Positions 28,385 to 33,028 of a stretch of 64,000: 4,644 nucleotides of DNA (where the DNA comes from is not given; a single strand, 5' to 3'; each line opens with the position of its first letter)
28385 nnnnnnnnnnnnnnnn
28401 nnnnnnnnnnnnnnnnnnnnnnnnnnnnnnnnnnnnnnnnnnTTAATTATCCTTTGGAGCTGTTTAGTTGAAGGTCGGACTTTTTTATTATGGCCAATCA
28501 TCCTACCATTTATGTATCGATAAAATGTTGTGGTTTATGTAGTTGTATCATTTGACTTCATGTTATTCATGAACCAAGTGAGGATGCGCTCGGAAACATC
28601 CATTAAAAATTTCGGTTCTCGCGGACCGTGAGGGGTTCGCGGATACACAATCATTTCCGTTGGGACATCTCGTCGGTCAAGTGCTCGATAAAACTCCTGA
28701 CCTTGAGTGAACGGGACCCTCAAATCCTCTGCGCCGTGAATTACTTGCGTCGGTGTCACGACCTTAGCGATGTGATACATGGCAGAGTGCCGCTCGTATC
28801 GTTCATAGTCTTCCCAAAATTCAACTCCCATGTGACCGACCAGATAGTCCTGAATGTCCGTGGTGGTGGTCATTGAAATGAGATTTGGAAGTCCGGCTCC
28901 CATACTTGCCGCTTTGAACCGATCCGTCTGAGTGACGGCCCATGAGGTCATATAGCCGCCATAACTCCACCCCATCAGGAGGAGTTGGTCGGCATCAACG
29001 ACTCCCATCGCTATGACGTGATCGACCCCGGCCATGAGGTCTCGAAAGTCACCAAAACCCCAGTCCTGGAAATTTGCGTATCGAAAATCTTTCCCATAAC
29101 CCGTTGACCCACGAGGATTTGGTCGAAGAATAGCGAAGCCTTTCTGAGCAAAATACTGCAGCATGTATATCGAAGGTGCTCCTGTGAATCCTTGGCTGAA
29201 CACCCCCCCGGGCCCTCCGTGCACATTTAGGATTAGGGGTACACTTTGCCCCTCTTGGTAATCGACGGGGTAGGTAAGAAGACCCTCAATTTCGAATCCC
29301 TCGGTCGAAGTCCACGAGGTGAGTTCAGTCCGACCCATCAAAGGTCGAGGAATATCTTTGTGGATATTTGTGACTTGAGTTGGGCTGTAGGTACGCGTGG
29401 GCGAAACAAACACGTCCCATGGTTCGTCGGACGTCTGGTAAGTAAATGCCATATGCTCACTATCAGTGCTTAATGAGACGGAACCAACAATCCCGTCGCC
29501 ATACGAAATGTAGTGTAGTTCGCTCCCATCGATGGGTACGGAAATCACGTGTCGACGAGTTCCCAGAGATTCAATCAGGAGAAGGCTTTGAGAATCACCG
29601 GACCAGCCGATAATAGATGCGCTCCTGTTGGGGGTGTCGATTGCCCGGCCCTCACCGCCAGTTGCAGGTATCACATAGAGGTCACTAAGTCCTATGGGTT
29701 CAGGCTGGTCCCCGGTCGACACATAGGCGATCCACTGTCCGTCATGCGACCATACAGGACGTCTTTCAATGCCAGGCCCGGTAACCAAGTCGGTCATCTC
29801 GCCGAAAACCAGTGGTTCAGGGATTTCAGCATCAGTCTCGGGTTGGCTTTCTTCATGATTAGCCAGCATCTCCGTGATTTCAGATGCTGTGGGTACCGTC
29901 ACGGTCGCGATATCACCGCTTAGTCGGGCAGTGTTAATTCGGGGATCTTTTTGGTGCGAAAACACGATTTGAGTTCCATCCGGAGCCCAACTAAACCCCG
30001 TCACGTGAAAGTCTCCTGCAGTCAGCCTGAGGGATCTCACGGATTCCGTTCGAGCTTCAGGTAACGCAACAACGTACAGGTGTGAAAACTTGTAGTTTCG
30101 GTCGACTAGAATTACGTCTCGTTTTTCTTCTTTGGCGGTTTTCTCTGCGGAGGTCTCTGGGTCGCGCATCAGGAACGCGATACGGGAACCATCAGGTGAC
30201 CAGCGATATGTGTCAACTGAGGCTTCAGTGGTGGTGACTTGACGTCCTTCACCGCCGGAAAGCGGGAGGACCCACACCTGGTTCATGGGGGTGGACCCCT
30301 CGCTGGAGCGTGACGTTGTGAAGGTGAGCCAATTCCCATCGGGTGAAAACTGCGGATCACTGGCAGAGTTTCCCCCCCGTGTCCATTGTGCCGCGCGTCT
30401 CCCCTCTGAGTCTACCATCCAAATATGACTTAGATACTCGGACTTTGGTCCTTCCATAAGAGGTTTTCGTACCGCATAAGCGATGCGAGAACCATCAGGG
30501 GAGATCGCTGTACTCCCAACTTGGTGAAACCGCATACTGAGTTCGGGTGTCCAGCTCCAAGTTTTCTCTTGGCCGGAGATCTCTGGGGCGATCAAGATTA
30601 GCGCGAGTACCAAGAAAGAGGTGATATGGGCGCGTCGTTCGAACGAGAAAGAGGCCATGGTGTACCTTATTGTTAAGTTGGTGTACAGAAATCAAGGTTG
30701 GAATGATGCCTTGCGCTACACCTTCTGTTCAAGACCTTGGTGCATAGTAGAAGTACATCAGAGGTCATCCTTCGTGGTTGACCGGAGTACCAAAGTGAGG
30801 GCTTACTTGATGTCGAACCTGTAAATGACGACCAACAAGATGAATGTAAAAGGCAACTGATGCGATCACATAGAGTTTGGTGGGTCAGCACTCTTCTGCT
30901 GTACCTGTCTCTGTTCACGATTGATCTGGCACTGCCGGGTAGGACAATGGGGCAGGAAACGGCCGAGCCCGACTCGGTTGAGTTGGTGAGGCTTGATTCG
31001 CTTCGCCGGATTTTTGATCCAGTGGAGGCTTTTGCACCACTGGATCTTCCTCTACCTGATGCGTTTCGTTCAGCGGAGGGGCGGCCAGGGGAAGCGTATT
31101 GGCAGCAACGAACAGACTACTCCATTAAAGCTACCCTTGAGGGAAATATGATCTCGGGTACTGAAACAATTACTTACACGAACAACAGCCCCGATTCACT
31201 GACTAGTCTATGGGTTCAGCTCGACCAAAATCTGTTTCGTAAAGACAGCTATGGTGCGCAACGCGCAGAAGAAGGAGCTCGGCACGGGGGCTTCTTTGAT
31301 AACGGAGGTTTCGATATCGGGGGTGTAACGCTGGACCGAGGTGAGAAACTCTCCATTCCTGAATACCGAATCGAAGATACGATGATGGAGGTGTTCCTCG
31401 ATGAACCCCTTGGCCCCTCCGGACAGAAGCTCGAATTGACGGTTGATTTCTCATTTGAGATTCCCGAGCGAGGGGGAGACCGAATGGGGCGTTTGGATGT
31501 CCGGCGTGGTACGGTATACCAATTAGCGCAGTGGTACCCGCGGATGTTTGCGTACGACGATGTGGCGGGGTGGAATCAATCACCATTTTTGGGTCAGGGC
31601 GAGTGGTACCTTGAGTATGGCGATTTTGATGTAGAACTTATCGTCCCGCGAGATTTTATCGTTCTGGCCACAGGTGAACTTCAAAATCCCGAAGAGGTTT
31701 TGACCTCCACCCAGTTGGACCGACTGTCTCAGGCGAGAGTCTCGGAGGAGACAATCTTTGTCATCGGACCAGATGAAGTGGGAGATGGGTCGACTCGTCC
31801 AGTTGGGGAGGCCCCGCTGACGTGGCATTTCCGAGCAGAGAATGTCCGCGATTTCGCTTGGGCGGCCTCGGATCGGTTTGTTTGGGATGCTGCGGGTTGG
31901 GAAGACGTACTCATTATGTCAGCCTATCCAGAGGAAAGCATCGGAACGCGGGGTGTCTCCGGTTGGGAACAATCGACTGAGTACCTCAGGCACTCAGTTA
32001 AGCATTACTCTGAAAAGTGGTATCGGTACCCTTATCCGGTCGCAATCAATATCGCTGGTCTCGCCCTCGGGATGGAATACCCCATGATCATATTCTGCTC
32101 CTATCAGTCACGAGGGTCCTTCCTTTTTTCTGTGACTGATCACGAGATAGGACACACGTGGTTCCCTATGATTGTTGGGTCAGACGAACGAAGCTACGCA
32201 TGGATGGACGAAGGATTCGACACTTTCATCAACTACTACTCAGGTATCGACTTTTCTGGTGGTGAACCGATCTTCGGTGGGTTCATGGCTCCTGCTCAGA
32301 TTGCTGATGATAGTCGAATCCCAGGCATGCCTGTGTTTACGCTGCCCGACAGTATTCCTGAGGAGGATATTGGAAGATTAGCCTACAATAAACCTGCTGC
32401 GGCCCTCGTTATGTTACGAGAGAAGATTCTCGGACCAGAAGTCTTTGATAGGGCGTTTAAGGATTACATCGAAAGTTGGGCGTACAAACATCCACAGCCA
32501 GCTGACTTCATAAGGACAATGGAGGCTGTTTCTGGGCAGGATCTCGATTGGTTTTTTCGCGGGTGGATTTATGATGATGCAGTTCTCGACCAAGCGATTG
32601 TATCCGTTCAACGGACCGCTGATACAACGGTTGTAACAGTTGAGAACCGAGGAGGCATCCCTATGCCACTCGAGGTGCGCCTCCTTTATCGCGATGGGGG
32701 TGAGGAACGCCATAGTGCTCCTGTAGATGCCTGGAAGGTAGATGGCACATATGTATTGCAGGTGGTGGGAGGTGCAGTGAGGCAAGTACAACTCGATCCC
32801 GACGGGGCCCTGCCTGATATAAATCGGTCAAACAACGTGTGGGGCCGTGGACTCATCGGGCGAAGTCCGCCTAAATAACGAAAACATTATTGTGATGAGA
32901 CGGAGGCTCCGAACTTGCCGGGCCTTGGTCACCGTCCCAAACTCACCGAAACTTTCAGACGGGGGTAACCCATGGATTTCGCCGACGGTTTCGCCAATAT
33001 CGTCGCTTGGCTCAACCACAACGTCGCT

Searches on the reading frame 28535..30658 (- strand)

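Call 4: search_protein_families(library=pfam, proteins=[window:28535-30658:-])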
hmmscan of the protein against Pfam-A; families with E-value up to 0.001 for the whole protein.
window:28535-30658:- (707 aa): 8 families
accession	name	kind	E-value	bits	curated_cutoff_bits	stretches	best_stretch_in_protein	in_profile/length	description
PF00326.27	Peptidase_S9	-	1.7e-49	168.6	22.6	1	499-702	6-212/213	Prolyl oligopeptidase family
PF07676.18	PD40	-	4.6e-26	90.6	20.9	1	289-328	2-37/38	WD40-like Beta Propeller Repeat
PF20434.5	BD-FAE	-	1.3e-08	35.1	26.8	1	468-660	8-215/215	BD-FAE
PF00930.27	DPPIV_N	-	1.5e-07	30.9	22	0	73-167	19-122/354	Dipeptidyl peptidase IV (DPP IV) N-terminal region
PF00561.26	Abhydrolase_1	-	1.5e-05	25.2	25.8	1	474-583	1-96/245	alpha/beta hydrolase fold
PF25174.1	Beta-prop_THOC3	-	0.00016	21.2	305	0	100-162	92-146/272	THOC3 beta-propeller domain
PF12146.15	Hydrolase_4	-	0.00018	21.3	27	0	629-677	186-232/239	Serine aminopeptidase, S33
PF01738.24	DLH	-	0.00063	19.8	21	0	539-678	79-187/217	Dienelactone hydrolase family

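Call 5: search_protein_families(library=ncbifam, proteins=[window:28535-30658:-])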
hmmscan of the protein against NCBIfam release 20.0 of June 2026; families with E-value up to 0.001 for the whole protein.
window:28535-30658:- (707 aa): 8 families
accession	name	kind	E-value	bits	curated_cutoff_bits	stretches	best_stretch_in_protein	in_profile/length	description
NF053518.1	DipepPtdsDpp5Prph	equivalog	4.1e-62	210.6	900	1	37-696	4-650/655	dipeptidyl-peptidase Dpp5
NF033523.0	lasso_peptidase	equivalog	2.5e-49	168.6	400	3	436-696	369-633/638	Atxe2 family lasso peptide isopeptidase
TIGR02800.1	propeller_TolB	equivalog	1.7e-24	86.5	343.15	2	47-243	237-392/418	Tol-Pal system beta propeller repeat protein TolB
NF050058.1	e_dPHAscl_type1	hypoth_equivalog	1.1e-12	48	150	1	464-659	15-203/276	extracellular catalytic domain type 1 short-chain-length polyhydroxyalkanoate depolymerase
NF002183.0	PRK01029.1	equivalog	4.6e-10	39.1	405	1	40-170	276-395/429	Tol-Pal system protein TolB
NF050057.1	e_dPHAmcl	equivalog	2.1e-08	33.8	270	1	635-698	192-250/252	extracellular medium-chain-length polyhydroxyalkanoate depolymerase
NF042968.1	AcxylEst_AxeA1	equivalog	1.3e-06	27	700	1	551-678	114-243/459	acetylxylan esterase AxeA1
TIGR01840.1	esterase_phb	subfamily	0.00011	21.8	107.85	1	505-595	41-134/213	PHB depolymerase family esterase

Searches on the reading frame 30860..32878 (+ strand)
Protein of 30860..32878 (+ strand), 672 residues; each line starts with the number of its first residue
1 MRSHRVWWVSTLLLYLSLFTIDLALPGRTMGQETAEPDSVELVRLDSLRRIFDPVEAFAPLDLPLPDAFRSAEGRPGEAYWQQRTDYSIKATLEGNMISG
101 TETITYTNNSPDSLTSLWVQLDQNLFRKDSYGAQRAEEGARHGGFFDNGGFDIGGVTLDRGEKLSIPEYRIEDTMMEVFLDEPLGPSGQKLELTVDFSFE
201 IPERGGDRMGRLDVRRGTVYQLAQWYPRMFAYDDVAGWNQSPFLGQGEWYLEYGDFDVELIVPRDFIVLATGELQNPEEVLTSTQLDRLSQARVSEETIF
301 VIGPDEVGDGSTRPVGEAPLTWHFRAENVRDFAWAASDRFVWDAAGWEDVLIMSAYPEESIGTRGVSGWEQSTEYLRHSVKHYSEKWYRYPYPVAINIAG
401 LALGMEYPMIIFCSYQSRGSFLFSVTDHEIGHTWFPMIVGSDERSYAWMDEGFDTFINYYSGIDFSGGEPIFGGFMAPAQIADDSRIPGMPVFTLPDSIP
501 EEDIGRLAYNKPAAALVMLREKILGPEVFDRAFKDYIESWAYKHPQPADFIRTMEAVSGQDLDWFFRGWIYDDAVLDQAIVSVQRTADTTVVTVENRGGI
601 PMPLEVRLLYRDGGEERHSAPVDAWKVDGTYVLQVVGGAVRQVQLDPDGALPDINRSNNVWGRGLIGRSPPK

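Call 4: search_protein_families(library=pfam, proteins=[window:30860-32878:+])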
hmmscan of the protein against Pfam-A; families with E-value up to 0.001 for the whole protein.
window:30860-32878:+ (672 aa): 1 family
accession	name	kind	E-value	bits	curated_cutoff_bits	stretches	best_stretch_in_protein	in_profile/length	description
PF01433.26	Peptidase_M1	-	2.1e-14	54.1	27.7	1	422-569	67-218/218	Peptidase family M1 domain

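Call 5: search_protein_families(library=ncbifam, proteins=[window:30860-32878:+])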
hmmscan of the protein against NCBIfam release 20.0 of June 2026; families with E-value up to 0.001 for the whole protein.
window:30860-32878:+ (672 aa): 3 families
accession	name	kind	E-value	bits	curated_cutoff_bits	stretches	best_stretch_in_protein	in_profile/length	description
TIGR02412.1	pepN_strep_liv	equivalog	7.2e-10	37.8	591.2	1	425-636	290-507/832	aminopeptidase N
TIGR02411.1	leuko_A4_hydro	equivalog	5.8e-06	25.3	761.7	1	404-553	258-416/600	leukotriene-A(4) hydrolase/aminopeptidase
TIGR02414.1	pepN_proteo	equivalog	0.00091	17.5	718.2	0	509-578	375-441/868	aminopeptidase N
